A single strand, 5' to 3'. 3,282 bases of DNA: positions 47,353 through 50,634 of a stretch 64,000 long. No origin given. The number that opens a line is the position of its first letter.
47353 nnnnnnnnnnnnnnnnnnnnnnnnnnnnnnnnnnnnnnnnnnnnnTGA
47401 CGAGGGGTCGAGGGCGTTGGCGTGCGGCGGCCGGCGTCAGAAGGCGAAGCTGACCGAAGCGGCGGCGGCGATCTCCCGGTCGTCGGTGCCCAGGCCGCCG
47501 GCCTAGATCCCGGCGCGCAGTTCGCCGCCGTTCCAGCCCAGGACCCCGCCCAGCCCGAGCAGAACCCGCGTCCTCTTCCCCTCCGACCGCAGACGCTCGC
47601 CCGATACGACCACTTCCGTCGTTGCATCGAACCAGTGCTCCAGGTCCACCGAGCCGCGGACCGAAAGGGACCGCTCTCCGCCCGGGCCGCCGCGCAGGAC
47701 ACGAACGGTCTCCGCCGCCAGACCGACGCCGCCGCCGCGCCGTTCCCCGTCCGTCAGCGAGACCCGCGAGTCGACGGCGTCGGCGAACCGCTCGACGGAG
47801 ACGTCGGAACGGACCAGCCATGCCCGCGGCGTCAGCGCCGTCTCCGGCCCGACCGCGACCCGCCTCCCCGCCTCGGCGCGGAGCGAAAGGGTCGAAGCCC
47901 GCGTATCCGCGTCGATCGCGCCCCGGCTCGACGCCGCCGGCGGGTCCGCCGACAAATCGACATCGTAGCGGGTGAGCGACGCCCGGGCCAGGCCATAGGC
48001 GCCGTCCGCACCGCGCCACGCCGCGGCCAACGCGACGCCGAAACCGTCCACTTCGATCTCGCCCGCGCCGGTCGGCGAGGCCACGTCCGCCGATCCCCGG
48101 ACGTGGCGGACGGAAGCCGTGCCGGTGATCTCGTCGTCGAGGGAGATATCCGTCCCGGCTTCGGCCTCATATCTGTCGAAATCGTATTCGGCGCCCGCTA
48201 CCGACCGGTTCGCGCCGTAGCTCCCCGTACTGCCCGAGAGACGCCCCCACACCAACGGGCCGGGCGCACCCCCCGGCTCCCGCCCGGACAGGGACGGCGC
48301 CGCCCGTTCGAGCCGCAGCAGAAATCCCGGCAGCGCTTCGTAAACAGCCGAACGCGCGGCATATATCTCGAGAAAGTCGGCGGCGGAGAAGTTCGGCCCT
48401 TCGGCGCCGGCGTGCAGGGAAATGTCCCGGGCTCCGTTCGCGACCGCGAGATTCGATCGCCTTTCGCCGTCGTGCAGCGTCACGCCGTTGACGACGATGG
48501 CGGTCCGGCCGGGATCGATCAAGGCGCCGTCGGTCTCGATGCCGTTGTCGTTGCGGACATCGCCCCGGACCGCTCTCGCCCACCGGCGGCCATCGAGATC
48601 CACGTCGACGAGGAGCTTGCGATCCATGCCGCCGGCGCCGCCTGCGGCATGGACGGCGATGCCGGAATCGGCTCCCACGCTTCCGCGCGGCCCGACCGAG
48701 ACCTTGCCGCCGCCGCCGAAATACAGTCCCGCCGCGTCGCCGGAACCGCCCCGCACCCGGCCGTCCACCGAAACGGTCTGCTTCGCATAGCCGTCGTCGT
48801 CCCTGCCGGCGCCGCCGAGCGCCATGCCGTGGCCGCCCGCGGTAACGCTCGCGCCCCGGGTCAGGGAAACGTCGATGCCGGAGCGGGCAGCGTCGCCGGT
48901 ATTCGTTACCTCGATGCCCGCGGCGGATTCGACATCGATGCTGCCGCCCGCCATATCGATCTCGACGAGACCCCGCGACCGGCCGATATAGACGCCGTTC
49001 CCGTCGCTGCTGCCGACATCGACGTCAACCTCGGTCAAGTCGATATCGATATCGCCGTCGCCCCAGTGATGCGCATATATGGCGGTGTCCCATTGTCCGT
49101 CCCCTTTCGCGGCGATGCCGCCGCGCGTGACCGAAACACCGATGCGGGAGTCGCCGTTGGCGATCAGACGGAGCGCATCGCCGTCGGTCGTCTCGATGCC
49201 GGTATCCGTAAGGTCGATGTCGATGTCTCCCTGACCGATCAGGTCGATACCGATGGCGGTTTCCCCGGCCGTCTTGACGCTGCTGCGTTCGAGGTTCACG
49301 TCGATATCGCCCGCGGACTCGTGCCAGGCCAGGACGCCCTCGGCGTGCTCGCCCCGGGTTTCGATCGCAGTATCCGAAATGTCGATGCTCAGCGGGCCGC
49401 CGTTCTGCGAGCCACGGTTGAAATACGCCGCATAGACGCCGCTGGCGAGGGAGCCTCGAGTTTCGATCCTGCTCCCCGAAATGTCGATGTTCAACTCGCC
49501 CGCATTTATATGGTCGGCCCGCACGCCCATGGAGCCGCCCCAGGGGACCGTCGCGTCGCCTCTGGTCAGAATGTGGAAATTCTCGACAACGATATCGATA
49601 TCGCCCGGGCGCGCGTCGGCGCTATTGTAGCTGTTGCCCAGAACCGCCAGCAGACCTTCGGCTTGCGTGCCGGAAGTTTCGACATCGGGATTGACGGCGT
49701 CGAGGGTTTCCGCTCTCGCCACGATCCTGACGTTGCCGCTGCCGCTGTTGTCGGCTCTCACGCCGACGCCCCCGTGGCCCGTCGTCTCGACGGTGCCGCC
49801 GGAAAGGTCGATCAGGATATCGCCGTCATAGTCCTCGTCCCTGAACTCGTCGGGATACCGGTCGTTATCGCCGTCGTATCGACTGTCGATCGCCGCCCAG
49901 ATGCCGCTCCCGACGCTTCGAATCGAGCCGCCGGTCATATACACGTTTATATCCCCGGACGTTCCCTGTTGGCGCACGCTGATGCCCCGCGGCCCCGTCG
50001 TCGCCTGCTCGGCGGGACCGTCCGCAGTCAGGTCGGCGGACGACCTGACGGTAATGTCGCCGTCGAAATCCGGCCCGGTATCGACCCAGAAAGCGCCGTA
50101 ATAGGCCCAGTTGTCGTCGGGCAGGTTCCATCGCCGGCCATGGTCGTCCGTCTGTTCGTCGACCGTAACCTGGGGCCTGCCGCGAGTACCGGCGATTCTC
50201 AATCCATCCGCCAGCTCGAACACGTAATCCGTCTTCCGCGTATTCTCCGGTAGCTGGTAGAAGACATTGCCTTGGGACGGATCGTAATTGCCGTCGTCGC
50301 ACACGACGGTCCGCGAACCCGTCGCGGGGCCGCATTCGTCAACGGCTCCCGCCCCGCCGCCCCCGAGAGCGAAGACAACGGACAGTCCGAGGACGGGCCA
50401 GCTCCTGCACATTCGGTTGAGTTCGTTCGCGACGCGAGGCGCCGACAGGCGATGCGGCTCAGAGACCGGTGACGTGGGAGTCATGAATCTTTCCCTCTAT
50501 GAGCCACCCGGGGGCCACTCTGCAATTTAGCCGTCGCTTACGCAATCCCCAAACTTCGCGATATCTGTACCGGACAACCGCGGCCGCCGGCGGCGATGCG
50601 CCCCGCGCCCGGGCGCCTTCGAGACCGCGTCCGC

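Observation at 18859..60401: Adhesin island: three autotransporter genes occupy 41.5 kb (65% of the window), two giant and all damaged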

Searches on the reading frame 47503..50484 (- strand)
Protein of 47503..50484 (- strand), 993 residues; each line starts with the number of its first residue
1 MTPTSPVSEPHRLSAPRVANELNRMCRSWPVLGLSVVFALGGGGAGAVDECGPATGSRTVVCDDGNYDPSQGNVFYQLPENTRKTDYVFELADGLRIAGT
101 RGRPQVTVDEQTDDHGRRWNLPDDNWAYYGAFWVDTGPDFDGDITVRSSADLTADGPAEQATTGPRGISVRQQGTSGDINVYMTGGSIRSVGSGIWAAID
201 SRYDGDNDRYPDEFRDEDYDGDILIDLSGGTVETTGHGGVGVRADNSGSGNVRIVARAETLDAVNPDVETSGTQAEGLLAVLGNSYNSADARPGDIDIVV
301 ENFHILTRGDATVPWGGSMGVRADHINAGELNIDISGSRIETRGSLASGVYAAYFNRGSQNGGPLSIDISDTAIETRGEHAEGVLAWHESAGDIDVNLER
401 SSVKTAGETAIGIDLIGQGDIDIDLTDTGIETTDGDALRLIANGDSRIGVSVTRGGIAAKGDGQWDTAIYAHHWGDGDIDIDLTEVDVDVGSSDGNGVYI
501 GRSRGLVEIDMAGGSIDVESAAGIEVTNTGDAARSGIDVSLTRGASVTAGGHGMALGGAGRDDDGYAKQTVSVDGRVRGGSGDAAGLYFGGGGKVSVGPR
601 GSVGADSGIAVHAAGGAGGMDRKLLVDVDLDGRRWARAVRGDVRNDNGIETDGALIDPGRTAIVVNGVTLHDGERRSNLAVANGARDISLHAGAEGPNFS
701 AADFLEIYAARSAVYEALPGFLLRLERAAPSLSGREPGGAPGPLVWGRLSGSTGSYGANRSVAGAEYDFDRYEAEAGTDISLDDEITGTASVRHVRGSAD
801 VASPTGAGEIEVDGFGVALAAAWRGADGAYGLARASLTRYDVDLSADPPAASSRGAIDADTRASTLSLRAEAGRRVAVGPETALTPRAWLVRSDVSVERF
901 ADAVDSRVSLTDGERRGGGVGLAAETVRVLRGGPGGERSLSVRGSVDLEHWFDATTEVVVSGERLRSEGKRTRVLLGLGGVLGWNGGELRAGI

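Call 3: search_protein_families(library=pfam, proteins=[window:47503-50484:-], max_evalue=0.01)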
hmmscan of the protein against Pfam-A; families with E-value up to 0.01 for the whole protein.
window:47503-50484:- (993 aa): 1 family
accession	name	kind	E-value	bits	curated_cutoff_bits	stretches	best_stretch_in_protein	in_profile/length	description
PF03797.25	Autotransporter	-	1.7e-20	74.3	26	1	745-986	1-246/255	Autotransporter beta-domain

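Call 5: search_protein_families(library=ncbifam, proteins=[window:47503-50484:-], max_evalue=0.01)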
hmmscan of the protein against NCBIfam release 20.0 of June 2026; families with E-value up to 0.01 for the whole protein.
window:47503-50484:- (993 aa): 0 families

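Call 29: find_related_loci(query=window:47503-50484:-, collection=genome_contigs, flank=10000)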
Query window:47503-50484:- (993 aa) in genome_contigs; peptide patterns used: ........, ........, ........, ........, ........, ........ (x = any residue, [..] = any of these).
37 stretches matched a pattern; 3 encode a relative of the query (tblastn E <= 1e-3); 3 distinct loci.
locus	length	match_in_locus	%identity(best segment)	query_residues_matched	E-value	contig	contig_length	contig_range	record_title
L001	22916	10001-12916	43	34-993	0e+0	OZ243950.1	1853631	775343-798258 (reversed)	MAG: uncultured candidatus Porisulfidus sp. isolate cf025a5e-a0dc-40a1-8d33-8cb912d294f5 genome assembly, chromosome: 1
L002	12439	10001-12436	41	36-808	1e-145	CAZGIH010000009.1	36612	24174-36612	MAG TPA_asm: uncultured Chromatiales bacterium isolate SRP338948_co1_43 genome assembly, contig: k141_293809, whole geno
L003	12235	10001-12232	40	36-808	8e-145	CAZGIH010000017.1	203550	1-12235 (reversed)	MAG TPA_asm: uncultured Chromatiales bacterium isolate SRP338948_co1_43 genome assembly, contig: k141_156324, whole geno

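Call 76: find_homologous_proteins(query=window:47503-50484:-, max_evalue=0.00001)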
Query window:47503-50484:- (993 aa): 21 proteins with E <= 0.00001 among 8000 candidates.
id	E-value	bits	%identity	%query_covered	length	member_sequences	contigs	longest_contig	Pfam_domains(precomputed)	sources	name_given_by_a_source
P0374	0.0e+0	2168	100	100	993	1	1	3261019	PF03797.26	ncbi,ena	-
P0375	3.4e-208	712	45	98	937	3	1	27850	PF03797.26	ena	-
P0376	2.4e-189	650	43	97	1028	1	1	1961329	PF03797.26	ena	-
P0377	7.3e-184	632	43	97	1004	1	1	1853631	PF03797.26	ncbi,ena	-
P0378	4.5e-174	599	40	96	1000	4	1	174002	PF03797.26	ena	-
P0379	1.8e-155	538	41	92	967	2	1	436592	PF03797.26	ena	-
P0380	1.0e-105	373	35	98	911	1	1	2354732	PF03797.26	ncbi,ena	-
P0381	1.5e-104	369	35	77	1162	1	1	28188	-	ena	-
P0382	2.7e-94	335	47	28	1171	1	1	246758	PF03797.26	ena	-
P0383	1.3e-93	333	37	67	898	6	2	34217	-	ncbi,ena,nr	ncbi:MAG: hypothetical protein OXH82_02170 [Candidatus Dadabacteria bacterium]|nr:hypothetical prote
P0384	1.3e-92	330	35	78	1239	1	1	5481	-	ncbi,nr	ncbi:MAG: hypothetical protein OXN81_21815 [Alphaproteobacteria bacterium]|nr:hypothetical protein [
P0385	7.8e-83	297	32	76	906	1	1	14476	PF03797.26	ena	-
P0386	5.8e-64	235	43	42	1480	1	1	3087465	PF03797.26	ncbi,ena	-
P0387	4.7e-52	196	39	28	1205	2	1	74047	PF03797.26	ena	-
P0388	2.0e-44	170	35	49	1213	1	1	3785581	-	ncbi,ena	-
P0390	7.4e-29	119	38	28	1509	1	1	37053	PF03797.26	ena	-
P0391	1.9e-22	98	38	28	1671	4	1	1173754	PF03797.26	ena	-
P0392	3.5e-22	97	35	28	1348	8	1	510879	PF03797.26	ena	-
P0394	4.8e-14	70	28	28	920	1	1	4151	PF03797.26,PF18883.7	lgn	-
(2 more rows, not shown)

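Call 80: find_related_loci(query=window:47503-50484:-, collection=metagenome_contigs, flank=10000)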
Query window:47503-50484:- (993 aa) in metagenome_contigs; peptide patterns used: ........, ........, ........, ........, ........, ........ (x = any residue, [..] = any of these).
41 stretches matched a pattern, but none encodes a relative of the query by tblastn (E <= 1e-3).

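Call 83: find_encoding_contigs(protein=P0375, flank=10000, max_places=2)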
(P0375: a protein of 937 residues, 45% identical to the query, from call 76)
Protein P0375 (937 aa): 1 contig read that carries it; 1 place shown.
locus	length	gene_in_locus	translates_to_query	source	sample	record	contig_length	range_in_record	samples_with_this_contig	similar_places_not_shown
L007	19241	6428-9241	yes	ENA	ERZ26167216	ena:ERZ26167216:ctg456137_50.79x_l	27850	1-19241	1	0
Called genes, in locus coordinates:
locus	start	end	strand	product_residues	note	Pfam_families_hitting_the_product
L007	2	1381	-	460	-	?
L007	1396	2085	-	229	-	PF00072:Response_reg, PF00486:Trans_reg_C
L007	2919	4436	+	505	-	PF00496:SBP_bac_5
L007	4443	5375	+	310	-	PF19300:BPD_transp_1_N, PF00528:BPD_transp_1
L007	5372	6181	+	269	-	PF00528:BPD_transp_1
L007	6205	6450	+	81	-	-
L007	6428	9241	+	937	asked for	PF03797:Autotransporter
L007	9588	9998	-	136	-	-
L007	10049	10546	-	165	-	PF01226:Form_Nir_trans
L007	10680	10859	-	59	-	-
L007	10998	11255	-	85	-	-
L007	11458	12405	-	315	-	PF00158:Sigma54_activat, PF14532:Sigma54_activ_2, PF07728:AAA_5 (weak), PF25601:AAA_lid_14, PF02954:HTH_8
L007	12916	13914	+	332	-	PF01370:Epimerase, PF03435:Sacchrp_dh_NADP (weak), PF05368:NmrA (faint), PF16363:GDP_Man_Dehyd (weak), PF13460:NAD_binding_10, PF08338:DUF1731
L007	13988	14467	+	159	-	PF00595:PDZ (weak), PF17820:PDZ_6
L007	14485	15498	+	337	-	PF04463:2-thiour_desulf, PF08349:DUF1722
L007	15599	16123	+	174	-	PF01903:CbiX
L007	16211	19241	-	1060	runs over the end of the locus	PF04313:HSDR_N, PF04851:ResIII, PF18766:SWI2_SNF2, PF22679:T1R_D3-like, PF11867:T1RH-like_C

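Call 90: predict_structure(alignment_id=A3)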
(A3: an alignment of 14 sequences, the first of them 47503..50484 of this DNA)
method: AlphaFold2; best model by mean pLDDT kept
length: 993 residues; sequences in the alignment: 14
mean_pLDDT: 78.2   pTM: 0.66
mean pLDDT of the five models: 78.2, 76.3, 74.1, 73.3, 72.0
residues with pLDDT >= 90: 306; 70-90: 442; 50-70: 136; < 50: 109
segments of 3 or more residues with pLDDT < 50: 1-5, 7-47, 101-126, 160-162, 617-619, 641-646, 653-658, 731-741, 849-853
pLDDT, mean of each block of 10 residues (from residue 1): 37 28 27 30 42 79 86 74 79 82 43 39 50 81 93 71 75 86 95 90 56 72 94 88 91 96 95 92 78 92 95 77 91 98 94 78 91 94 94 95 93 95 97 94 92 93 81 90 93 86 88 85 83 77 75 87 84 88 86 86 82 64 80 64 53 49 80 74 61 69 65 82 74 42 72 81 81 87 80 92 74 91 81 89 71 56 89 86 88 86 65 81 85 67 87 77 71 83 78 80
secondary structure, 60 per line:
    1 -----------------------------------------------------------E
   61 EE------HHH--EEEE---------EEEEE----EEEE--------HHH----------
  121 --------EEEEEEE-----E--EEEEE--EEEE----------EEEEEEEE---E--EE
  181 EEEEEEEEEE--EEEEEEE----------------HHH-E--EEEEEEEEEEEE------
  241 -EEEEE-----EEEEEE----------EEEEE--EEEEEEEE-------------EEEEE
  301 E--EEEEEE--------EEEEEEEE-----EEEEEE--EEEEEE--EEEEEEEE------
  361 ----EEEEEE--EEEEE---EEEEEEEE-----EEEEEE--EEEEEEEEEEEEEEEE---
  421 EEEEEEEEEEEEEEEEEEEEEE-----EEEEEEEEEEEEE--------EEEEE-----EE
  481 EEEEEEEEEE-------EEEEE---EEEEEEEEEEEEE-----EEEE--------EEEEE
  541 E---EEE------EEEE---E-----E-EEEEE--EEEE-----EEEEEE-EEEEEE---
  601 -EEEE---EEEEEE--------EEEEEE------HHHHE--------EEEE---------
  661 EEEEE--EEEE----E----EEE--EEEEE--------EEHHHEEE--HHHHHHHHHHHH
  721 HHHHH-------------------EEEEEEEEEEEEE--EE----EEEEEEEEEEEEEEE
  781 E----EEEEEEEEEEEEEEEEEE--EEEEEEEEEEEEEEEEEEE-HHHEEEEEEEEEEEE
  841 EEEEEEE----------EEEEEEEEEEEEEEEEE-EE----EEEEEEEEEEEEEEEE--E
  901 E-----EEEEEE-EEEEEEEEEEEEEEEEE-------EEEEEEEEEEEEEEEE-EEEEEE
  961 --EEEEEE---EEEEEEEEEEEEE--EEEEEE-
elements in order (helices of 4 or more, strands of 3 or more residues): E60-62 E74-77 E87-91 E96-99 E129-135 E144-148 E151-154 E165-172 E179-190 E193-199 E223-234 E242-246 E252-257 E268-272 E275-282 E296-301 E304-309 E318-325 E331-336 E339-344 E347-354 E365-370 E373-377 E381-388 E394-399 E402-417 E421-442 E448-460 E469-473 E479-490 E498-502 E506-518 E524-527 E536-541 E545-547 E554-557 E569-573 E576-579 E585-590 E592-597 E602-605 E609-614 E623-628 H635-638 E648-651 E661-665 E668-671 E681-683 E686-690 E704-706 H709-725 E745-757 E766-781 E786-803 E806-824 E829-847 E858-874 E882-897 E907-912 E914-930 E938-953 E955-960 E963-968 E972-984 E987-992

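Call 92: fold_search(model_id=the predicted structure, library=pdb)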
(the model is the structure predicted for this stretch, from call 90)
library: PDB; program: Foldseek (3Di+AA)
matches with E <= 10: 860; with E <= 0.001: 19
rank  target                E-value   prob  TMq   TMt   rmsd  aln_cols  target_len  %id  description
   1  8bnz_P                8.1e-09  1.00  0.21  0.60   5.7       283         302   17  BAM-EspP complex structure with BamA-G431C/EspP-N1293C mutations in nanodisc (released 2023-04-26)
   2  8bo2_P                1.4e-08  1.00  0.21  0.60   5.5       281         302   16  BAM-EspP complex structure with BamA-S425C/EspP-S1299C mutations in nanodisc (released 2023-04-26)
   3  3slo                  1.5e-08  1.00  0.21  0.57   6.5       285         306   18  Pre-cleavage Structure of the Autotransporter EspP - N1023D mutant (released 2011-11-16)
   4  3slt                  2.7e-08  1.00  0.22  0.61   5.3       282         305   17  Pre-cleavage Structure of the Autotransporter EspP - N1023S Mutant (released 2011-11-16)
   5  3slj                  2.7e-08  1.00  0.22  0.60   5.6       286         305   18  Pre-cleavage Structure of the Autotransporter EspP - N1023A mutant (released 2011-11-16)
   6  8qp5_P                5.1e-06  1.00  0.21  0.60   5.8       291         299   17  Release Complex: BAM bound EspP (SurA released) (released 2024-09-25)
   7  3aeh_A                8.8e-06  1.00  0.20  0.62   4.8       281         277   17  Integral membrane domain of autotransporter Hbp (released 2010-07-07)
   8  7ye6_P                1.5e-05  1.00  0.21  0.63   5.0       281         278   17  BAM-EspP complex structure with BamA-N427C/EspP-R1297C mutations in nanodisc (released 2023-07-12)
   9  3qq2_B                2.1e-05  1.00  0.19  0.65   5.3       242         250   21  Crystal Structure of the Beta Domain of the Bordetella Autotransporter Brka (released 2011-04-13)
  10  9oqa                  2.9e-05  1.00  0.22  0.33   5.8       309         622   17  Cryo-EM structure of AaaA, a Pseudomonas Aeruginosa autotransporter (released 2025-08-13)
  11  3kvn_X                3.5e-05  1.00  0.20  0.31   8.1       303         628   15  Crystal structure of the full-length autotransporter EstA from Pseudomonas aeruginosa (released 2010-01-26)
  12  7ye4_P                4.2e-05  1.00  0.19  0.55   7.0       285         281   15  BAM-EspP complex structure with BamA-G431C and G781C/EspP-N1293C and A1043C mutations in nanodisc (released 2023-07-12)
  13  4mee                  5.3e-05  1.00  0.22  0.66   7.4       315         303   13  Crystal structure of the transport unit of the autotransporter AIDA-I from Escherichia coli (released 2014-06-04)
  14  3kvn_A                6.9e-05  1.00  0.20  0.31   8.1       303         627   15  Crystal structure of the full-length autotransporter EstA from Pseudomonas aeruginosa (released 2010-01-26)
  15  2qom_A                7.9e-05  1.00  0.17  0.53   6.9       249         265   16  The crystal structure of the E.coli EspP autotransporter Beta-domain. (released 2007-11-13)
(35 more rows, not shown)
